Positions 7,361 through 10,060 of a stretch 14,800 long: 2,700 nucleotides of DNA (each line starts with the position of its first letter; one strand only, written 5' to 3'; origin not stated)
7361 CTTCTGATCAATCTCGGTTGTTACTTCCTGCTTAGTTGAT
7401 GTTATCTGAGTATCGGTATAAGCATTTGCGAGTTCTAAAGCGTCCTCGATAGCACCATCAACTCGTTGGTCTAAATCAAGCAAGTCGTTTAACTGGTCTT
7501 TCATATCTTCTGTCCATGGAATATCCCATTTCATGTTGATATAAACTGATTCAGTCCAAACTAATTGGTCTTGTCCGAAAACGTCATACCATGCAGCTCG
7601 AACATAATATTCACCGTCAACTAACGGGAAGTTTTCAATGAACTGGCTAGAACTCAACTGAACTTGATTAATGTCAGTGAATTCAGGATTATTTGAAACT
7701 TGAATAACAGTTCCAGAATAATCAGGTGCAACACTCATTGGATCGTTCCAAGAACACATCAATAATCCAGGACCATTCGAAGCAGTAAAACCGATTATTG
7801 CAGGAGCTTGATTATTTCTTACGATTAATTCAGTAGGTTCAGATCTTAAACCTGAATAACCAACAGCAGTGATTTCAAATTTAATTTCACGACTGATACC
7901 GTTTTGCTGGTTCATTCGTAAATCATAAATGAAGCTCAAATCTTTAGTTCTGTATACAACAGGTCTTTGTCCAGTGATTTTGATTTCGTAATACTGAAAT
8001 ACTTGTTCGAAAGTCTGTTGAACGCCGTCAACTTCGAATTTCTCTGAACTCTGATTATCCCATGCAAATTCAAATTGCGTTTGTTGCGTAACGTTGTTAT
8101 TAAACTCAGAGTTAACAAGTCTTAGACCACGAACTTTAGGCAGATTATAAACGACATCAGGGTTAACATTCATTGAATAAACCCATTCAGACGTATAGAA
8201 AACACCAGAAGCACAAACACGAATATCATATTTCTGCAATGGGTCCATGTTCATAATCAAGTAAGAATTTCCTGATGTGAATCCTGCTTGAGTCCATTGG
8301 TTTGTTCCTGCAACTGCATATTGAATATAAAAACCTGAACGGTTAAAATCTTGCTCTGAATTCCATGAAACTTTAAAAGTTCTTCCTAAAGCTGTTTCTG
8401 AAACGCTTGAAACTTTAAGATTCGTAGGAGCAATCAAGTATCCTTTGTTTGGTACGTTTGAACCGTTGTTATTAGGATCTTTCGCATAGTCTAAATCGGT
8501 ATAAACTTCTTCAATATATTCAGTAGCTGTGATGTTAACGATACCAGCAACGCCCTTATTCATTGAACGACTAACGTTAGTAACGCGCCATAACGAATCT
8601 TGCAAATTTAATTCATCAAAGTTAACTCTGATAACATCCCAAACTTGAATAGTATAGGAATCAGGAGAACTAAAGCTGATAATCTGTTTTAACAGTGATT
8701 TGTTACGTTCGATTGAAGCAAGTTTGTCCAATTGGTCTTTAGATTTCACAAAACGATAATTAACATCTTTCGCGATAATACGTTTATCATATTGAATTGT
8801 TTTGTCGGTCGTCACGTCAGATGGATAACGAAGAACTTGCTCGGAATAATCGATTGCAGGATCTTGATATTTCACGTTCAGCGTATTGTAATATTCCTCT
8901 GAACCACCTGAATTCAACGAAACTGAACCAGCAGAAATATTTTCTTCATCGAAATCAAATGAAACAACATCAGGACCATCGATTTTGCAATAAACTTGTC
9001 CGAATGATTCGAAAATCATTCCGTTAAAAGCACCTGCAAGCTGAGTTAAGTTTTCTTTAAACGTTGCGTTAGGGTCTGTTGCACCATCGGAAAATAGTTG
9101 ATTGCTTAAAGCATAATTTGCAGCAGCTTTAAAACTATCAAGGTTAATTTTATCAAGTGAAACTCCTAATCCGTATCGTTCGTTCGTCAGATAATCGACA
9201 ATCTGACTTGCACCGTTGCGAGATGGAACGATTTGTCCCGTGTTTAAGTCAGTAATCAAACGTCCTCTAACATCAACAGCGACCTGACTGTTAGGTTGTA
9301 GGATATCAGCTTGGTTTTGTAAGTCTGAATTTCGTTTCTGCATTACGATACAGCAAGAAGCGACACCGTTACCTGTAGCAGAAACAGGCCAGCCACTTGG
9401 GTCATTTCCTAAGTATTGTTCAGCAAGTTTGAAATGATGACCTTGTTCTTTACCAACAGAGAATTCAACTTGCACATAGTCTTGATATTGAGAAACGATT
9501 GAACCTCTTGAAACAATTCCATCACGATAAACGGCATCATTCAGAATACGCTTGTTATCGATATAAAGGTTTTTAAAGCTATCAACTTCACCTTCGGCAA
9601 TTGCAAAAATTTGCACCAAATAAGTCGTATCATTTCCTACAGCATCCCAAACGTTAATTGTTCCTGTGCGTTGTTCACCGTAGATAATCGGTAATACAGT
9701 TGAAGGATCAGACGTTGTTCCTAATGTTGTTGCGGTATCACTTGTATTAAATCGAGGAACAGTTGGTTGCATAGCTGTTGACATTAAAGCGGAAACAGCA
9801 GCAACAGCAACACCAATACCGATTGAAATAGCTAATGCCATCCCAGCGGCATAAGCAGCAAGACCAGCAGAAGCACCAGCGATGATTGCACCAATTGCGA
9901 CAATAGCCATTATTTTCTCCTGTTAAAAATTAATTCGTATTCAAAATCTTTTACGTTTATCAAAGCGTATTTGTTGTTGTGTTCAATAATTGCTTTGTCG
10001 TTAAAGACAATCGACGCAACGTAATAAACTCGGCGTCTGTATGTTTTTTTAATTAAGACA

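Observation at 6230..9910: Natural fusion of a gpI C-terminal-like domain onto the N-terminus of the gpJ-like central fibre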

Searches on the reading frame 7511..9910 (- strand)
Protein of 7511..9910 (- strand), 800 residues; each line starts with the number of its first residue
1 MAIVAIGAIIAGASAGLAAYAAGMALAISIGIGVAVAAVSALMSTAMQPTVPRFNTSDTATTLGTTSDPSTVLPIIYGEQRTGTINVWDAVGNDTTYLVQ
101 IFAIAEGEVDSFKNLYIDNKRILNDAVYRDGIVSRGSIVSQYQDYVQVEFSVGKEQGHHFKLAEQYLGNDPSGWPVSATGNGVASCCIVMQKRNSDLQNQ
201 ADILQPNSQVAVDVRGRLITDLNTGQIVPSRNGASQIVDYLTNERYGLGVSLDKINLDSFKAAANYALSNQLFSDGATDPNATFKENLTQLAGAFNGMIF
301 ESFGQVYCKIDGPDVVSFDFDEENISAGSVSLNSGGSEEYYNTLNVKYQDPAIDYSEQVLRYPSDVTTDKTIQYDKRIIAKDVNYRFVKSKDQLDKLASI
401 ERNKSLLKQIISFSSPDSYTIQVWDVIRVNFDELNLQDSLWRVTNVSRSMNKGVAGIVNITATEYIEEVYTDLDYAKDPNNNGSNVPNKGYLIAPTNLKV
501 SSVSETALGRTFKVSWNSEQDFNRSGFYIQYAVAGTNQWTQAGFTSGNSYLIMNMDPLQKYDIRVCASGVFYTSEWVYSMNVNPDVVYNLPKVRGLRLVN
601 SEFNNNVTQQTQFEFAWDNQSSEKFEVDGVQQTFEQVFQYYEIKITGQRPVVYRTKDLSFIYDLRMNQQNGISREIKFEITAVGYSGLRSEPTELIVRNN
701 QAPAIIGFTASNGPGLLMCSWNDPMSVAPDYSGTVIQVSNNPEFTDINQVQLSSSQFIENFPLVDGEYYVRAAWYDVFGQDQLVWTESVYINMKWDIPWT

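Call 37: find_homologous_proteins(query=window:7511-9910:-, max_evalue=0.001)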
Query window:7511-9910:- (800 aa): 300 proteins with E <= 0.001 among 8000 candidates; the best 120 are listed.
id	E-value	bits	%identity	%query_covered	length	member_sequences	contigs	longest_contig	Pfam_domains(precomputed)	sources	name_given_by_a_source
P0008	0.0e+0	1790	99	100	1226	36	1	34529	PF09327.17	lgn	-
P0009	0.0e+0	1486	81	97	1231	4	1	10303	PF09327.17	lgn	-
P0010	0.0e+0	1333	71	96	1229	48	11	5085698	PF09327.17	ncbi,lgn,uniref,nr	ncbi:DUF1983 domain-containing protein [Citrobacter sp. C5_2]|uniref:phage tail tip fiber protein n=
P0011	0.0e+0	1319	70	95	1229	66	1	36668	PF09327.17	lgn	-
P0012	0.0e+0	1319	72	96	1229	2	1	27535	PF09327.17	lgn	-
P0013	0.0e+0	1313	71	96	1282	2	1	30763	PF09327.17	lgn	-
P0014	0.0e+0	1272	68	95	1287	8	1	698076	PF09327.17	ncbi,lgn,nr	ncbi:DUF1983 domain-containing protein [Enterobacter hormaechei subsp. xiangfangensis]|nr:DUF1983 do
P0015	0.0e+0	1249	66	95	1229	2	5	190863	PF09327.17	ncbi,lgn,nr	ncbi:TPA: DUF1983 domain-containing protein [Escherichia coli]|nr:DUF1983 domain-containing protein 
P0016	0.0e+0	1238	66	97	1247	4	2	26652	PF09327.17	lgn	-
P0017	0.0e+0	1238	66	96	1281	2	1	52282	PF09327.17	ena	-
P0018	0.0e+0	1224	66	97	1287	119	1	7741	PF09327.17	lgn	-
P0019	0.0e+0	1221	66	97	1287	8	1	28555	PF09327.17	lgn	-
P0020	0.0e+0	1213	73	86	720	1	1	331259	-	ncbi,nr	ncbi:hypothetical protein L2106_07695 [Citrobacter portucalensis]|nr:hypothetical protein [Citrobact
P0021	0.0e+0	1182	63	96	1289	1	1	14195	PF09327.17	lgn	-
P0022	0.0e+0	1178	64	97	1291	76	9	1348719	PF09327.17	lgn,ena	-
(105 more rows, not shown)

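Call 38: find_encoding_contigs(protein=P0008, flank=10000, max_places=3)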
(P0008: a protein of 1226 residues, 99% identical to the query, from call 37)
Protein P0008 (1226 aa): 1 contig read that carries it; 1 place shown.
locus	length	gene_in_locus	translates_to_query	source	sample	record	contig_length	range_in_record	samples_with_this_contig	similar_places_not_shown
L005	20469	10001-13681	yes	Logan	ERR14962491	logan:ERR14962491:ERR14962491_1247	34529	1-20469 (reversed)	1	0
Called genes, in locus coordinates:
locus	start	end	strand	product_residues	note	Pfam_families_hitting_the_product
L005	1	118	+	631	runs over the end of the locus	PF05876:GpA_ATPase, PF20454:GpA_nuclease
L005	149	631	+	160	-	-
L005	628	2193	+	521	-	PF05136:Phage_portal_2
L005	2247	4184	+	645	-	PF04586:Peptidase_S78, PF05065:Phage_capsid (weak)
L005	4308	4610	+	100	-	-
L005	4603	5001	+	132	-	-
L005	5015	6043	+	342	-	-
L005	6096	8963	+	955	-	PF13884:Peptidase_S74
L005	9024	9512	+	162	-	-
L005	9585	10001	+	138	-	PF22262:DUF6950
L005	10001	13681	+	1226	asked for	PF09327:Phage_Tail_Tip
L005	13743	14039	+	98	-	-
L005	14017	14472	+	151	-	PF02945:Endonuclease_7, PF09124:Endonuc-dimeris (weak)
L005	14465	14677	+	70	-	-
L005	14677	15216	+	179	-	-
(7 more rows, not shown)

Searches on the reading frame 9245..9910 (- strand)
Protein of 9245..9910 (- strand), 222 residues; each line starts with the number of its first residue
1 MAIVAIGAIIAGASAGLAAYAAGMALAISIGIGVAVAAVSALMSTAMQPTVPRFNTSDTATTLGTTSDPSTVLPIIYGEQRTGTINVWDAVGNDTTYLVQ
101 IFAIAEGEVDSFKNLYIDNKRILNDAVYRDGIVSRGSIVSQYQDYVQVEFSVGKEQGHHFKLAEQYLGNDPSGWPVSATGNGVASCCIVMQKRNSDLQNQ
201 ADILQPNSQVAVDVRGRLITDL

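Call 23: find_homologous_proteins(query=window:9245-9910:-, max_evalue=0.001)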
Query seq(222 aa) (222 aa): 7 proteins with E <= 0.001 among 966 candidates.
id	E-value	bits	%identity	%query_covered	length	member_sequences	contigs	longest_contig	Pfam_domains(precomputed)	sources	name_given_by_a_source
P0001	1.2e-107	376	77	85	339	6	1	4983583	-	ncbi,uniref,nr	ncbi:hypothetical protein N4T39_15995 [Escherichia coli]|uniref:hypothetical protein n=1 Tax=Escheri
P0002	6.2e-63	230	71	64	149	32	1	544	-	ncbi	ncbi:phage tail tip protein, partial [Escherichia coli]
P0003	1.4e-50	190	84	37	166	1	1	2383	-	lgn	-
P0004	1.7e-50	189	44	87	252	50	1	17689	-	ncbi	ncbi:hypothetical protein ABGM22_004297, partial [Escherichia coli]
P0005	3.9e-50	188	44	87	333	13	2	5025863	-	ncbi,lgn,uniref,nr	ncbi:hypothetical protein [Escherichia coli]|uniref:hypothetical protein n=1 Tax=Escherichia coli Ta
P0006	4.0e-33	133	41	74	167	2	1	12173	-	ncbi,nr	ncbi:hypothetical protein I1A93_005185, partial [Salmonella enterica]|nr:hypothetical protein [Salmo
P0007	2.3e-29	120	47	42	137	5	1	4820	-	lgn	-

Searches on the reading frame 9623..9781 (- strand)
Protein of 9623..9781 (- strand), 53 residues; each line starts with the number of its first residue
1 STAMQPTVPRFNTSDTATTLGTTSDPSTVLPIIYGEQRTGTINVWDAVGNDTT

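Call 78: search_solved_structures(query=A5, max_evalue=10, show_alignments=2)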
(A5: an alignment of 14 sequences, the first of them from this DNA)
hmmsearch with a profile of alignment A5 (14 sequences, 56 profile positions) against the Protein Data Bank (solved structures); distinct sequences matched with E-value up to 10: 3.
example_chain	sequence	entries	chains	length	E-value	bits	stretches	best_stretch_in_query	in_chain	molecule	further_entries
9e7m_Ic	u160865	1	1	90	2.4e-05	27.3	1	6-54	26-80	Tail tip assembly protein I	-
9e7m_Ia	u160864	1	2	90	2.5e-05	27.3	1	6-54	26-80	Tail tip assembly protein I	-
8iyk_I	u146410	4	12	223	0.00022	24.3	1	6-54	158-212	Tail tip assembly protein I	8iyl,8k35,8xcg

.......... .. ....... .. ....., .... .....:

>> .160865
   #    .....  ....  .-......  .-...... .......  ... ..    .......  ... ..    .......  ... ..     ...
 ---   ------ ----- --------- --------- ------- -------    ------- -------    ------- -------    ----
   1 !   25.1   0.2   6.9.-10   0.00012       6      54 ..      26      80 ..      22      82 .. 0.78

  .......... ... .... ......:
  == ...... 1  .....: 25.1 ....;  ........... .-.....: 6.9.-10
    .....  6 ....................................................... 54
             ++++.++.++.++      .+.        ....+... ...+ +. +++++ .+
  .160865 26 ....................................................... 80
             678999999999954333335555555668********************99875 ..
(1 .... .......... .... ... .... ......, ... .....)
